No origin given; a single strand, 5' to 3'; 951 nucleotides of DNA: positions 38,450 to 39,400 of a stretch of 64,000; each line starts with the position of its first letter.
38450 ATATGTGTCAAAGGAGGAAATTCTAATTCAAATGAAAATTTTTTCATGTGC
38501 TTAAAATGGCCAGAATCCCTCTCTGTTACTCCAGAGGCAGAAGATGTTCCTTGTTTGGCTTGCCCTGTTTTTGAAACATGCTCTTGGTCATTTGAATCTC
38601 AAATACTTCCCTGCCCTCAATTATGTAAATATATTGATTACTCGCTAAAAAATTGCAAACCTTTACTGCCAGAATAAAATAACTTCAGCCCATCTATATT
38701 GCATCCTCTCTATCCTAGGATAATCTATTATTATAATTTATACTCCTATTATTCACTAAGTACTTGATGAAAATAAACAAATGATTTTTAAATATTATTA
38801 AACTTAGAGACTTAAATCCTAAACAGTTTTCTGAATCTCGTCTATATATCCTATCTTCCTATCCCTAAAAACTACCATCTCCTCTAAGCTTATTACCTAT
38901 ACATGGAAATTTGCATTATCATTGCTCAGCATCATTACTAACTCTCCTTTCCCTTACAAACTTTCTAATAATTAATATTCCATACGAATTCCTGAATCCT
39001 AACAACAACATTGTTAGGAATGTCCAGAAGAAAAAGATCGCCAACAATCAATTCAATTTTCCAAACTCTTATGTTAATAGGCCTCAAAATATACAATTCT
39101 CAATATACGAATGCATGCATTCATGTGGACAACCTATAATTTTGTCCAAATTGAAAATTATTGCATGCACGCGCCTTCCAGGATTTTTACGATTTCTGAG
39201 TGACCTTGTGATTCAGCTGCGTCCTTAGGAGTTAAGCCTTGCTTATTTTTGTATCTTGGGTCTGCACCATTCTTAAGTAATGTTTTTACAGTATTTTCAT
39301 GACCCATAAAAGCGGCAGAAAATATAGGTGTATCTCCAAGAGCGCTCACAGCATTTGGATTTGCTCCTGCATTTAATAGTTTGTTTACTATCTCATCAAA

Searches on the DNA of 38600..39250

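Call 54: search_rna_families(source=window, start=38600, end=39250, threshold=evalue, max_evalue=10, show_alignments=2)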
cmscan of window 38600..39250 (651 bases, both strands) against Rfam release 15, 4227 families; matches with E-value up to 10: 2.
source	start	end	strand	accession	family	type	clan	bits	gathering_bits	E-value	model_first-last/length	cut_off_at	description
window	38902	39044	-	RF02121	FTX_3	Gene; lncRNA;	-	14.7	55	8.3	1-147/147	no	FTX transcript, XIST regulator conserved region 3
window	39133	39185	-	RF02087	Yar_3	Gene; lncRNA;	-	10.1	50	6.9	1-67/67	no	Yellow-achaete intergenic RNA conserved region 3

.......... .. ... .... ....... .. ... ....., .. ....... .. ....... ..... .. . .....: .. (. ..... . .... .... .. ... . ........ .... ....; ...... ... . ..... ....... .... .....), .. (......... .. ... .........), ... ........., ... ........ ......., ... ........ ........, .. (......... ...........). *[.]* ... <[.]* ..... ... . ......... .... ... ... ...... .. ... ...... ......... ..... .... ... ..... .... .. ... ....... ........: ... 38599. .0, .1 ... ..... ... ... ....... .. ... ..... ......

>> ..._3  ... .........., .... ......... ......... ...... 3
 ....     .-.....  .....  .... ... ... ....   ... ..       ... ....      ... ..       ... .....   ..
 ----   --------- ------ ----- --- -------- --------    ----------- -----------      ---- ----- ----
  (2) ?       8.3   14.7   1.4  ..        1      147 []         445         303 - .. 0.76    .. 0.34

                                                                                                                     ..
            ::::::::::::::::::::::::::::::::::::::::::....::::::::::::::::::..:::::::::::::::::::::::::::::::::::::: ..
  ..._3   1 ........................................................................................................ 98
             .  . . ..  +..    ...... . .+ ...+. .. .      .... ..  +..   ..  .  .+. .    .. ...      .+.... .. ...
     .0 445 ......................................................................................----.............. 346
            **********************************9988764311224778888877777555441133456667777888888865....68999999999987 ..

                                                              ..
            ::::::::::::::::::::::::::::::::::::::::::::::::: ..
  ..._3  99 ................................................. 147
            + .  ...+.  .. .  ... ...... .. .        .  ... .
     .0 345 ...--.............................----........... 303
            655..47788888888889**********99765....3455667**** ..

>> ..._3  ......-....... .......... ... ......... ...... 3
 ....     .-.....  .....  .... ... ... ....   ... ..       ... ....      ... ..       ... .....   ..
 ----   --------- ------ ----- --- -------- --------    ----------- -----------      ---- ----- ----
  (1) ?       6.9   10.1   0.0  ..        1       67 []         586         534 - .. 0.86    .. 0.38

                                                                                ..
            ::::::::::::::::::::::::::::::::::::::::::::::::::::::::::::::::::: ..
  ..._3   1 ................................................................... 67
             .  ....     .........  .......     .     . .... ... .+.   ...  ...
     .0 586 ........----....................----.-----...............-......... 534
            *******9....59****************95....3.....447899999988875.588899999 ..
